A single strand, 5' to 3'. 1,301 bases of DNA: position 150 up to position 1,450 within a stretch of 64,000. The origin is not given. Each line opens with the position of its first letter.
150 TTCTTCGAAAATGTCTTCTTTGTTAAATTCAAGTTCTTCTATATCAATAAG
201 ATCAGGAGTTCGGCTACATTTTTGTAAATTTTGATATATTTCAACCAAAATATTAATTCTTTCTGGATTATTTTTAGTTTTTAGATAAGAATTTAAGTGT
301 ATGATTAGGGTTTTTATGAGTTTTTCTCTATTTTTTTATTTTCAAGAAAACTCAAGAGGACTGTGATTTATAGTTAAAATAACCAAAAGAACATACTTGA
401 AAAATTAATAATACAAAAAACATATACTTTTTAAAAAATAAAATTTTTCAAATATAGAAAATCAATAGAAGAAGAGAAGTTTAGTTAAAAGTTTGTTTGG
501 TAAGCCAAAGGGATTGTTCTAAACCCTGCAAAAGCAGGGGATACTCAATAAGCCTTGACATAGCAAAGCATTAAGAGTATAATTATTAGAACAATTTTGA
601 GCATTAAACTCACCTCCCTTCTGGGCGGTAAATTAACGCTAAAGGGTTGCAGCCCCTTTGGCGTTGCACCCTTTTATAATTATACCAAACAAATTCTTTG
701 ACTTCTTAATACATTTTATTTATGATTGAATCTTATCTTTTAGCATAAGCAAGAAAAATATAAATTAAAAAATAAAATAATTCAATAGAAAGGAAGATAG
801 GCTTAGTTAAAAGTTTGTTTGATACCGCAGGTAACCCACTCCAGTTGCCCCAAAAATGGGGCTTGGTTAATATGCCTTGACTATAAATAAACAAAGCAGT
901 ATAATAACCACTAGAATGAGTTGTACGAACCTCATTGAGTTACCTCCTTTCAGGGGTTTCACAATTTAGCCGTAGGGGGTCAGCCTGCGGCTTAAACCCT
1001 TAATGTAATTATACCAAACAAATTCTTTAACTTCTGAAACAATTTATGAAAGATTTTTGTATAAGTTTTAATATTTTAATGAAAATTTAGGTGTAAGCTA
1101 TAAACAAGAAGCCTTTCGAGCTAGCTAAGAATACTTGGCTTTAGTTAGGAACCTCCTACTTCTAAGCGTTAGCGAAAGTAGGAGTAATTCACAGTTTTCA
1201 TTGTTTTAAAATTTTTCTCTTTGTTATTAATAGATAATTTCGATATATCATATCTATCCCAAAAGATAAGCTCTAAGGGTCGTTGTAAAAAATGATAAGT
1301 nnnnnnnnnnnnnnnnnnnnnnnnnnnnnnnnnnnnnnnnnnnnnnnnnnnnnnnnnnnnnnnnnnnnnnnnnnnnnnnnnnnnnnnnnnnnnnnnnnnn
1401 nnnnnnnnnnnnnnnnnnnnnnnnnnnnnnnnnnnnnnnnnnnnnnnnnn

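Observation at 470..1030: Two tandem type I toxin-antitoxin-like modules: Ibs-like hydrophobic peptides, each with a cis-antisense RNA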

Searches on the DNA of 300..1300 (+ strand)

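Call 4: search_rna_families(source=window, start=300, end=1300, threshold=evalue, max_evalue=10, show_alignments=3)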
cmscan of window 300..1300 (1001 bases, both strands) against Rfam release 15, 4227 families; matches with E-value up to 10: 8.
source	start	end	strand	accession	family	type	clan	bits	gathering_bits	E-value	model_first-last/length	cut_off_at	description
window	317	390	-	RF03100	RAGATH-27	Gene; sRNA;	-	23.1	76.1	1.5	1-86/86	no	RAGATH-27 RNA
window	867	1023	-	RF01492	rli28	Gene; sRNA;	-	21.2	45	3.7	1-186/186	no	Listeria sRNA rli28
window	546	650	+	RF01948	KCNQ1OT1_3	Gene; lncRNA;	-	19.8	60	3.2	1-116/116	no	KCNQ1 overlapping transcript 1 conserved region 3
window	373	404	+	RF01359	CRISPR-DR46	Gene; CRISPR;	-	18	50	9.2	1-38/38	no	CRISPR RNA direct repeat element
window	608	681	+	RF00236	ctRNA_pGA1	Gene; antisense;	-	17.4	45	1.3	1-79/79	no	ctRNA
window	1224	1267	-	RF01299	SNORD2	Gene; snRNA; snoRNA; CD-box;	CL00072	16.6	37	5.3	20-63/69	no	Small nucleolar RNA SNORD2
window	638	662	+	RF01005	MIR530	Gene; miRNA;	-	15.6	85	6.1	1-172/172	no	MIR530 microRNA precursor family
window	641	852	-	RF02590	Spy1186876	Gene; sRNA;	-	12.1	208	7.4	1-243/243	no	S. pyogenes small RNA 1186876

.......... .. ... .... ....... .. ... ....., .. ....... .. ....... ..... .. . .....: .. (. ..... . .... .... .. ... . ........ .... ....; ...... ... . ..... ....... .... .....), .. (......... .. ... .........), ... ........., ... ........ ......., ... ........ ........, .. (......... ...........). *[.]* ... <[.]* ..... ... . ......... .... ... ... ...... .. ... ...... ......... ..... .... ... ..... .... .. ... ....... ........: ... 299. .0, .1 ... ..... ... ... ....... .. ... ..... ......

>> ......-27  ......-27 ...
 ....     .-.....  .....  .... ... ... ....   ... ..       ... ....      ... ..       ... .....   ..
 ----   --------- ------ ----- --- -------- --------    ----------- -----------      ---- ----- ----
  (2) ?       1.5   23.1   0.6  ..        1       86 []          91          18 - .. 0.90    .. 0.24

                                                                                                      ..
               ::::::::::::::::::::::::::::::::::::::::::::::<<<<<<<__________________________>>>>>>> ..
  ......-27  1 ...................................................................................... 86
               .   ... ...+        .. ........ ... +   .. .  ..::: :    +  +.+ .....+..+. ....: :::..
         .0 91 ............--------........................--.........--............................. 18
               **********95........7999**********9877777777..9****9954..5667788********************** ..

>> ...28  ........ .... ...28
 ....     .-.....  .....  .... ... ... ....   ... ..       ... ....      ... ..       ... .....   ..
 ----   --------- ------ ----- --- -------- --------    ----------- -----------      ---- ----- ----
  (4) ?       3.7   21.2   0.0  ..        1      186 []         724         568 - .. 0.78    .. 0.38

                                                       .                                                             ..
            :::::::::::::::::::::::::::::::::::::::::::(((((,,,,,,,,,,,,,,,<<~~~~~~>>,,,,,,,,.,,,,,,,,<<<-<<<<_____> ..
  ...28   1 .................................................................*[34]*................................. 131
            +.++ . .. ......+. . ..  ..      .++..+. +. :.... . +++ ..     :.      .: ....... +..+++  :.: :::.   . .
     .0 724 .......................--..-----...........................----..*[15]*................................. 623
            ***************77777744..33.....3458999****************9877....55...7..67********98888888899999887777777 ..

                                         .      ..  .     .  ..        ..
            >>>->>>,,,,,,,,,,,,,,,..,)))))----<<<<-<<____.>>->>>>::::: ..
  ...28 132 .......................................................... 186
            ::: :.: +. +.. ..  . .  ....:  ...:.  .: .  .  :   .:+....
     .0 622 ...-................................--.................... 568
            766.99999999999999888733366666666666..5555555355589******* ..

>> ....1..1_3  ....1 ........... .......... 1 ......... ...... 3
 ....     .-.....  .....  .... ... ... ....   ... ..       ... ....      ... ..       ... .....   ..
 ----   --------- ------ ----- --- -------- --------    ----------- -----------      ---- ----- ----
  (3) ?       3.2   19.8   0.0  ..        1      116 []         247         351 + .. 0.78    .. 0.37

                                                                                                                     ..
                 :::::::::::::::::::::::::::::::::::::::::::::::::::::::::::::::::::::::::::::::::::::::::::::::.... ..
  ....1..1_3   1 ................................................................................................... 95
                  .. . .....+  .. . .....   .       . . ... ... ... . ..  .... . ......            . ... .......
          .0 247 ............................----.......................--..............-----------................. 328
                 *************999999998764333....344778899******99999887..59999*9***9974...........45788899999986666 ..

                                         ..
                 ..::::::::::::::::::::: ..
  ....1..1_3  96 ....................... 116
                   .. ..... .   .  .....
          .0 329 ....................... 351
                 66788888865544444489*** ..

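Call 5: search_dna_similar(query=window:400-1100:+, collection=plasmids, mode=near, max_rows=30)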
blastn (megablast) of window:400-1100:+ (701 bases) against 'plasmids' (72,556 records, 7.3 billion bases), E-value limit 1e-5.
Records with a match: 38; places in all: 87; records where one place covers at least 80% of the query: 30.
Best place of each record, by identity: >=99% 18; 95-99% 3; 90-95% 2; 80-90% 5; 60-80% 10.
By first word of the organism name: Campylobacter 38.
By predicted mobility (MOB-suite, as given by PLSDB): non-mobilizable 24; conjugative 13; mobilizable 1.
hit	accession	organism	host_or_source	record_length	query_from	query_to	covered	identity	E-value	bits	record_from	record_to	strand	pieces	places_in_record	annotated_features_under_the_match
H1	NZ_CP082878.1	Campylobacter coli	-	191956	1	701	100%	100.0%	0e+0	1295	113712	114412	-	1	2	none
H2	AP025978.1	Campylobacter jejuni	Homo sapiens,feces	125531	1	701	100%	100.0%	0e+0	1295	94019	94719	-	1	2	none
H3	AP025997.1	Campylobacter jejuni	Homo sapiens,feces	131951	1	701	100%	100.0%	0e+0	1295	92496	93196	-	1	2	none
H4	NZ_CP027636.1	Campylobacter coli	turkey,meat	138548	1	701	100%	100.0%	0e+0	1295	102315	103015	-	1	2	none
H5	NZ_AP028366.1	Campylobacter jejuni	Homo sapiens,feces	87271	1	701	100%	100.0%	0e+0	1295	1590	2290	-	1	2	none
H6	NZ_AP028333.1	Campylobacter jejuni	Homo sapiens,feces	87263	1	701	100%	100.0%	0e+0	1295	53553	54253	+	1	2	none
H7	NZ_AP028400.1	Campylobacter jejuni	Homo sapiens,feces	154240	1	701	100%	100.0%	0e+0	1295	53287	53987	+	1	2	none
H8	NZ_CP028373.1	Campylobacter jejuni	Homo sapiens,stool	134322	1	701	100%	99.9%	0e+0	1290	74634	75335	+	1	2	none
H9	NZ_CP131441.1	Campylobacter jejuni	Retail chicken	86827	1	701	100%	99.9%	0e+0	1290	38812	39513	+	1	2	none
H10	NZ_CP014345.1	Campylobacter jejuni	Homo sapiens,enteritis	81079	1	701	100%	99.9%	0e+0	1290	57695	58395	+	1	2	none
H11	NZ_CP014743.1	Campylobacter jejuni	chicken,gizzard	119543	1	701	100%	99.9%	0e+0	1290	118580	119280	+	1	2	none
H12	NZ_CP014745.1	Campylobacter jejuni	chicken,liver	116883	1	701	100%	99.9%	0e+0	1290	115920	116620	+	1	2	none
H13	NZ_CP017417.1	Campylobacter jejuni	Chicken Cecal Content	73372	1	701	100%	99.9%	0e+0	1290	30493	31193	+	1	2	none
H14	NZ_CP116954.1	Campylobacter sp. CFSAN122748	Homo sapiens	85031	1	701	100%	99.9%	0e+0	1290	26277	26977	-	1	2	none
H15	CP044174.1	Campylobacter jejuni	-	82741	1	701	100%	99.9%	0e+0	1288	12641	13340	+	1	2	record has no annotation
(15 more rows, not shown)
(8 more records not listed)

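Call 18: search_dna_similar(query=window:470-720:+, collection=plasmids, mode=distant, max_rows=60, rows=spread, max_evalue=0.001)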
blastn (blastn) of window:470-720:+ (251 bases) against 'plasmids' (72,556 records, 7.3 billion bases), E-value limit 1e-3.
Records with a match: 48; places in all: 112; records where one place covers at least 80% of the query: 37.
Best place of each record, by identity: >=99% 11; 95-99% 10; 90-95% 1; 80-90% 16; 60-80% 10.
By first word of the organism name: Campylobacter 48.
By predicted mobility (MOB-suite, as given by PLSDB): non-mobilizable 28; conjugative 19; mobilizable 1.
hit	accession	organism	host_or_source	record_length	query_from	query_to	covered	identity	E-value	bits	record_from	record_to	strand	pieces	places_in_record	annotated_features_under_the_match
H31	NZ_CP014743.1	Campylobacter jejuni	chicken,gizzard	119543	1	251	100%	100.0%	4e-125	453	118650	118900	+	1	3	none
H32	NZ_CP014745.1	Campylobacter jejuni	chicken,liver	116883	1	251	100%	100.0%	4e-125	453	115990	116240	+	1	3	none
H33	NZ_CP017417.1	Campylobacter jejuni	Chicken Cecal Content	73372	1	251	100%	100.0%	4e-125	453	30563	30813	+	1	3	none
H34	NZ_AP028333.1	Campylobacter jejuni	Homo sapiens,feces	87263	1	251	100%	100.0%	4e-125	453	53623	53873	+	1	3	none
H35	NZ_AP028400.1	Campylobacter jejuni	Homo sapiens,feces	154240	1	251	100%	100.0%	4e-125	453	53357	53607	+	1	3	none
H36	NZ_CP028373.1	Campylobacter jejuni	Homo sapiens,stool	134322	1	251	100%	99.6%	5e-123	447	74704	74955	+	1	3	none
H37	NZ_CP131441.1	Campylobacter jejuni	Retail chicken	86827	1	251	100%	99.6%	5e-123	447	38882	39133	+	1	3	none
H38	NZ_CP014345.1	Campylobacter jejuni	Homo sapiens,enteritis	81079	1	251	100%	99.6%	2e-123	449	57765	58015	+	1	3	none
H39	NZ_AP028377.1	Campylobacter jejuni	Homo sapiens,feces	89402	1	251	100%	99.6%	2e-123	449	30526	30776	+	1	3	none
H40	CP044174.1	Campylobacter jejuni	-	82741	1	251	100%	99.6%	2e-122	445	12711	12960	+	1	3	record has no annotation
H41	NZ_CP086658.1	Campylobacter coli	Macaca mulatta,Feces,feces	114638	1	251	100%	99.2%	2e-122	444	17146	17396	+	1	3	none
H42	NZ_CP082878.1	Campylobacter coli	-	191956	1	251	100%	97.7%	4e-125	511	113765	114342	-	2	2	none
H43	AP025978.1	Campylobacter jejuni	Homo sapiens,feces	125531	1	251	100%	97.7%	4e-125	511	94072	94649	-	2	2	none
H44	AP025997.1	Campylobacter jejuni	Homo sapiens,feces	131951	1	251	100%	97.7%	4e-125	511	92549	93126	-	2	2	none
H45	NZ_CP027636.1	Campylobacter coli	turkey,meat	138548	1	251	100%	97.7%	4e-125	511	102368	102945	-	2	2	none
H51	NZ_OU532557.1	Campylobacter coli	Gallus gallus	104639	1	244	97%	97.5%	4e-112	410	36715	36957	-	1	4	none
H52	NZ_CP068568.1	Campylobacter jejuni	culture,anal swab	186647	1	244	97%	90.2%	1e-87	329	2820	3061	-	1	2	none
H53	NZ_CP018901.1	Campylobacter coli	Retail chichen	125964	1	250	100%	82.8%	8e-64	250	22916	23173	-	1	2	none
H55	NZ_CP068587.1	Campylobacter coli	culture,anal swab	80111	1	250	100%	81.4%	2e-58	233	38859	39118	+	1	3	none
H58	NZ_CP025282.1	Campylobacter coli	Retail Chicken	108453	1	250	100%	80.9%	3e-56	225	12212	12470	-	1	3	none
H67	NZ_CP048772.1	Campylobacter jejuni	cell culture,duck meat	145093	1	250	100%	71.1%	6e-15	89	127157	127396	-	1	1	none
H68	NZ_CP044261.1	Campylobacter armoricus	Whole genome sequence,river surface ...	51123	33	219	75%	84.0%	7e-46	191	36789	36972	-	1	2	none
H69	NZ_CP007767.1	Campylobacter peloridis LMG 23910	Pure culture,Shellfish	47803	33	219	75%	79.5%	2e-34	152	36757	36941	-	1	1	none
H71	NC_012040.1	Campylobacter lari RM2100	-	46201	33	219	75%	78.9%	2e-34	152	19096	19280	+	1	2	none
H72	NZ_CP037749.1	Campylobacter helveticus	-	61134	35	220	74%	73.8%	4e-17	95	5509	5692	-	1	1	none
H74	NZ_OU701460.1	Campylobacter upsaliensis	Canis lupus familiaris,feces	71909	78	203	50%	80.2%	9e-19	100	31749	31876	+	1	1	none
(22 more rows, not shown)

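Call 19: get_annotated_region(hit=H31, flank=4000)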
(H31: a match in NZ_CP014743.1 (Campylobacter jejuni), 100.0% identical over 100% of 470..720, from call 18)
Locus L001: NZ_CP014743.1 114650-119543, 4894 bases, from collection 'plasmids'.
description: Campylobacter jejuni strain WP2202 plasmid pCJDM202, complete sequence
organism: Campylobacter jejuni (NCBI taxid 197)
taxonomy: Bacteria; Campylobacterota; Epsilonproteobacteria; Campylobacterales; Campylobacteraceae; Campylobacter; Campylobacter jejuni
host: -; source: chicken,gizzard; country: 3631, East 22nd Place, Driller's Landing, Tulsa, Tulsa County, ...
typing (MOB-suite, as given by PLSDB): conjugative; replicon rep_cluster_475; relaxase MOBP; mating-pair formation MPF_T
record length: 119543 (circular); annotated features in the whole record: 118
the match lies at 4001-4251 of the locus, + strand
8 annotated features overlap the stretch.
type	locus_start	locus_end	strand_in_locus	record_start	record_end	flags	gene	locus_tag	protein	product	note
CDS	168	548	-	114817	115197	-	-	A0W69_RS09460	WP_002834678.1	hypothetical protein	-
CDS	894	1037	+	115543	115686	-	-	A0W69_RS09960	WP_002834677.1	hypothetical protein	-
CDS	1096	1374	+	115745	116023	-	-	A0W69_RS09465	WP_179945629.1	hypothetical protein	-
CDS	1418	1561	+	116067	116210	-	-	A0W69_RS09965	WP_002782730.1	hypothetical protein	-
CDS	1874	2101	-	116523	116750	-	-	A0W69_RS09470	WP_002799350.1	WGR domain-containing protein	-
CDS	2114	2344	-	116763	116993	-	-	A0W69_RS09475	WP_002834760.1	hypothetical protein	-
CDS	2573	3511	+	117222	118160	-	-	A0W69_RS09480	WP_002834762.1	tyrosine-type recombinase/integrase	GO:0015074 - DNA integration [Evidence IEA]; GO:0006310 - DNA recombination [Evidence IEA]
CDS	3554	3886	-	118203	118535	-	-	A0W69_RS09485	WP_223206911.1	hypothetical protein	-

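Call 20: get_annotated_region(hit=H71, flank=3000)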
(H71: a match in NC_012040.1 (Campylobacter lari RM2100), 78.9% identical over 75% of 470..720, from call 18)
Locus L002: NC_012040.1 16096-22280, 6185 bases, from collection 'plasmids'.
description: Campylobacter lari RM2100 plasmid pCL2100, complete sequence
organism: Campylobacter lari RM2100 (NCBI taxid 306263)
taxonomy: Bacteria; Campylobacterota; Epsilonproteobacteria; Campylobacterales; Campylobacteraceae; Campylobacter; Campylobacter lari; Campylobacter lari RM2100
host: -; source: -; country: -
typing (MOB-suite, as given by PLSDB): conjugative; replicon rep_cluster_1853; relaxase MOBP; mating-pair formation MPF_T
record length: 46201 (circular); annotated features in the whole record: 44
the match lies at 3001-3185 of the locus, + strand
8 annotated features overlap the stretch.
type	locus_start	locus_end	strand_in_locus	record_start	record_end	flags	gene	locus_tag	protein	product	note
CDS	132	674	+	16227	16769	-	-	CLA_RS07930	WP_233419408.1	hypothetical protein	-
CDS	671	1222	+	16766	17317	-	-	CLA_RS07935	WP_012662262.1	BRO family protein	-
CDS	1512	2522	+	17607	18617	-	-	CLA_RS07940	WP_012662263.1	type IV secretion system protein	-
CDS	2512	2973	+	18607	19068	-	-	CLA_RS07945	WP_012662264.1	hypothetical protein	-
CDS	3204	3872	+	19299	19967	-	-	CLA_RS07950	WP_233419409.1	type IV secretion system protein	-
CDS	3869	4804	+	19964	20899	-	virB9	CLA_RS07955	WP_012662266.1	P-type conjugative transfer protein VirB9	-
CDS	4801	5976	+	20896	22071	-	virB10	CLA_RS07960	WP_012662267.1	type IV secretion system protein VirB10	-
CDS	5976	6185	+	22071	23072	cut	virB11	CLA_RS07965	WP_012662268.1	P-type DNA transfer ATPase VirB11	GO:0044097 - secretion by the type IV secretion system [Evidence IEA]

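Call 21: get_annotated_region(hit=H58, flank=3000)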
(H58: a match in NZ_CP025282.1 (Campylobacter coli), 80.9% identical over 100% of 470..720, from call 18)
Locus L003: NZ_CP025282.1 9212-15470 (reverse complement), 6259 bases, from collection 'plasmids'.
description: Campylobacter coli strain YH503 plasmid pCOS503, complete sequence
organism: Campylobacter coli (NCBI taxid 195)
taxonomy: Bacteria; Campylobacterota; Epsilonproteobacteria; Campylobacterales; Campylobacteraceae; Campylobacter; Campylobacter coli
host: -; source: Retail Chicken; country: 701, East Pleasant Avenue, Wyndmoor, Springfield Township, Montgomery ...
typing (MOB-suite, as given by PLSDB): non-mobilizable
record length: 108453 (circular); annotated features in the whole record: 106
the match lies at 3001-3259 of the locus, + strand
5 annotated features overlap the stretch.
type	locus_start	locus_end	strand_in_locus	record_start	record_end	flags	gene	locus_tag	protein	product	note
CDS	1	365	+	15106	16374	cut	-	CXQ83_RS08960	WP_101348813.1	hypothetical protein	-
CDS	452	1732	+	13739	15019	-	-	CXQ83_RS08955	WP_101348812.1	hypothetical protein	-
CDS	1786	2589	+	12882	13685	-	-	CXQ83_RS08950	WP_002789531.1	hypothetical protein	-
CDS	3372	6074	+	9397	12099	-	-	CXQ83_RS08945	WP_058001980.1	conjugal transfer protein TraG N-terminal domain-containing protein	-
CDS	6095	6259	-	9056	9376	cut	-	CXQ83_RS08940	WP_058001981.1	hypothetical protein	-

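Call 22: get_annotated_region(hit=H51, flank=2000)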
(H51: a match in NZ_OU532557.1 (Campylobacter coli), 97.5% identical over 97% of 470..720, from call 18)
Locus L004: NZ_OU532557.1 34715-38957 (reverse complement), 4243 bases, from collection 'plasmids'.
description: Campylobacter coli isolate 2 plasmid 2, complete sequence
organism: Campylobacter coli (NCBI taxid 195)
taxonomy: Bacteria; Campylobacterota; Epsilonproteobacteria; Campylobacterales; Campylobacteraceae; Campylobacter; Campylobacter coli
host: -; source: Gallus gallus; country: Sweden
typing (MOB-suite, as given by PLSDB): non-mobilizable
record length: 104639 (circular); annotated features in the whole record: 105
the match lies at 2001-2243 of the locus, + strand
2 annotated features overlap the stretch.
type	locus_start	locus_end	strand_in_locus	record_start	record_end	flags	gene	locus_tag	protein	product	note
CDS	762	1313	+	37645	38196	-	-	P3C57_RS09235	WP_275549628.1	hypothetical protein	-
CDS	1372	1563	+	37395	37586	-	-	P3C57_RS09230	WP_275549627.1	hypothetical protein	-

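Call 23: get_annotated_region(hit=H52, flank=2000)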
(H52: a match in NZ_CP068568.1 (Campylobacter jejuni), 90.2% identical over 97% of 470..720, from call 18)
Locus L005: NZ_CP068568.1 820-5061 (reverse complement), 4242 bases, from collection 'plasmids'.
description: Campylobacter jejuni strain CC19PF065 plasmid pPF065-186, complete sequence
organism: Campylobacter jejuni (NCBI taxid 197)
taxonomy: Bacteria; Campylobacterota; Epsilonproteobacteria; Campylobacterales; Campylobacteraceae; Campylobacter; Campylobacter jejuni
host: -; source: culture,anal swab; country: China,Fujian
typing (MOB-suite, as given by PLSDB): non-mobilizable
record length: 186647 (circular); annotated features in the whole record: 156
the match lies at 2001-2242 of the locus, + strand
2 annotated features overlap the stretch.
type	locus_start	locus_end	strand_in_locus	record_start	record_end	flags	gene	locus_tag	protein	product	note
CDS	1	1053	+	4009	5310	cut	-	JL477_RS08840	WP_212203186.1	hypothetical protein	-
CDS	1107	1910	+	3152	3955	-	-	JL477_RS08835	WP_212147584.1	hypothetical protein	-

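Call 24: get_annotated_region(hit=H53, flank=2000)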
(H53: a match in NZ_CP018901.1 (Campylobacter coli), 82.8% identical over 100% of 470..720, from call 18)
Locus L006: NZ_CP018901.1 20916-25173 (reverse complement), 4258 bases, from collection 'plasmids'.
description: Campylobacter coli strain YH502 plasmid pCOS502, complete sequence
organism: Campylobacter coli (NCBI taxid 195)
taxonomy: Bacteria; Campylobacterota; Epsilonproteobacteria; Campylobacterales; Campylobacteraceae; Campylobacter; Campylobacter coli
host: -; source: Retail chichen; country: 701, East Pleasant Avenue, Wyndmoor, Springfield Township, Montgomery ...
typing (MOB-suite, as given by PLSDB): mobilizable; relaxase MOBQ
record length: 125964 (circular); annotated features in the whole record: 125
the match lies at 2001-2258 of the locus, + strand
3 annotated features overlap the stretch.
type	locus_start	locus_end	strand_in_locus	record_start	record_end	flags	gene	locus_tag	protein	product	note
CDS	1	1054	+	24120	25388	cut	-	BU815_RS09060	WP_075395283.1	hypothetical protein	-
CDS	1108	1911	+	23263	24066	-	-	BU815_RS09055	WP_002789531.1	hypothetical protein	-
CDS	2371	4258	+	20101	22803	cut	-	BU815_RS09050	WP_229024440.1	conjugal transfer protein TraG N-terminal domain-containing protein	-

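Call 25: get_annotated_region(hit=H55, flank=2000)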
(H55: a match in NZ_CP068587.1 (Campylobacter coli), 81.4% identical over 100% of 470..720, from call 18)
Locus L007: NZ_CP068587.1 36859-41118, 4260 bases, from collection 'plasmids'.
description: Campylobacter coli strain CC19CH076 plasmid pCH076-80, complete sequence
organism: Campylobacter coli (NCBI taxid 195)
taxonomy: Bacteria; Campylobacterota; Epsilonproteobacteria; Campylobacterales; Campylobacteraceae; Campylobacter; Campylobacter coli
host: -; source: culture,anal swab; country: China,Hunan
typing (MOB-suite, as given by PLSDB): non-mobilizable
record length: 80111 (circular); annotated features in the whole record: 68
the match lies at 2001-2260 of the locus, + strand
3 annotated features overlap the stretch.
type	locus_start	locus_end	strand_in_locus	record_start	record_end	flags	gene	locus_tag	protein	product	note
CDS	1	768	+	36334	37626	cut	-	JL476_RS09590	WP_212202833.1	hypothetical protein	-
CDS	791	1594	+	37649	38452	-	-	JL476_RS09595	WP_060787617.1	hypothetical protein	-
CDS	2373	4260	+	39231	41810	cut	-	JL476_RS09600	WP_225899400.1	conjugal transfer protein TraG N-terminal domain-containing protein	-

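Call 26: get_annotated_region(hit=H67, flank=2000)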
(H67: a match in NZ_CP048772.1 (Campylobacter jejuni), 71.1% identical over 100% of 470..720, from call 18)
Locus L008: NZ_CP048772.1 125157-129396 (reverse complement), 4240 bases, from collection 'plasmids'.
description: Campylobacter jejuni strain ZS007 plasmid pCJ145K, complete sequence
organism: Campylobacter jejuni (NCBI taxid 197)
taxonomy: Bacteria; Campylobacterota; Epsilonproteobacteria; Campylobacterales; Campylobacteraceae; Campylobacter; Campylobacter jejuni
host: -; source: cell culture,duck meat; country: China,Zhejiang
typing (MOB-suite, as given by PLSDB): non-mobilizable
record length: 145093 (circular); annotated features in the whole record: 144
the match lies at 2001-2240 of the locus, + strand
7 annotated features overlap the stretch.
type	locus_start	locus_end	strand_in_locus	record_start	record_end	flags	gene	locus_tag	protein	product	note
CDS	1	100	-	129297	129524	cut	-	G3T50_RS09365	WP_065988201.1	WGR domain-containing protein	-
CDS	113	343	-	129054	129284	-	-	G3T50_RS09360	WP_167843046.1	hypothetical protein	-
CDS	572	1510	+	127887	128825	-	-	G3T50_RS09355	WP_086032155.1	tyrosine-type recombinase/integrase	GO:0015074 - DNA integration [Evidence IEA]; GO:0006310 - DNA recombination [Evidence IEA]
CDS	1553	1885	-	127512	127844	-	-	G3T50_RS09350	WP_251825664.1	hypothetical protein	-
CDS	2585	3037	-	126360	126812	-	-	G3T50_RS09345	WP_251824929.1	hypothetical protein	-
CDS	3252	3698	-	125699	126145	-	-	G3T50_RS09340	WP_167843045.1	hypothetical protein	-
CDS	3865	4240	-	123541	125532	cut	-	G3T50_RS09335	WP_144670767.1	hypothetical protein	-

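Call 27: get_annotated_region(hit=H68, flank=2000)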
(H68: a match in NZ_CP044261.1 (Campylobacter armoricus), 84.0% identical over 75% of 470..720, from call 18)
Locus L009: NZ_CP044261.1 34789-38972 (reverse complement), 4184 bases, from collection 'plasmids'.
description: Campylobacter armoricus strain CA639 plasmid pCA639-1, complete sequence
organism: Campylobacter armoricus (NCBI taxid 2505970)
taxonomy: Bacteria; Campylobacterota; Epsilonproteobacteria; Campylobacterales; Campylobacteraceae; Campylobacter; Campylobacter armoricus
host: -; source: Whole genome sequence,river surface water; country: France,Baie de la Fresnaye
typing (MOB-suite, as given by PLSDB): conjugative; replicon rep_cluster_1853; relaxase MOBP; mating-pair formation MPF_T
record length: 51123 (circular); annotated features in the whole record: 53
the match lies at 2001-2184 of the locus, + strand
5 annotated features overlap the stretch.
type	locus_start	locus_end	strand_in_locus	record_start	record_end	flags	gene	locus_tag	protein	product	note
CDS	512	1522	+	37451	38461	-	-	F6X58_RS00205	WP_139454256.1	type IV secretion system protein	-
CDS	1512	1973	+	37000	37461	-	-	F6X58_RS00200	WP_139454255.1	hypothetical protein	-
CDS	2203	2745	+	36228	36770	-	-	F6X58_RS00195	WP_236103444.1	hypothetical protein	-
CDS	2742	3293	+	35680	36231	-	-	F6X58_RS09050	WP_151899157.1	Bro-N domain-containing protein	-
CDS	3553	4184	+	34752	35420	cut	-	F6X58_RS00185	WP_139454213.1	type IV secretion system protein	-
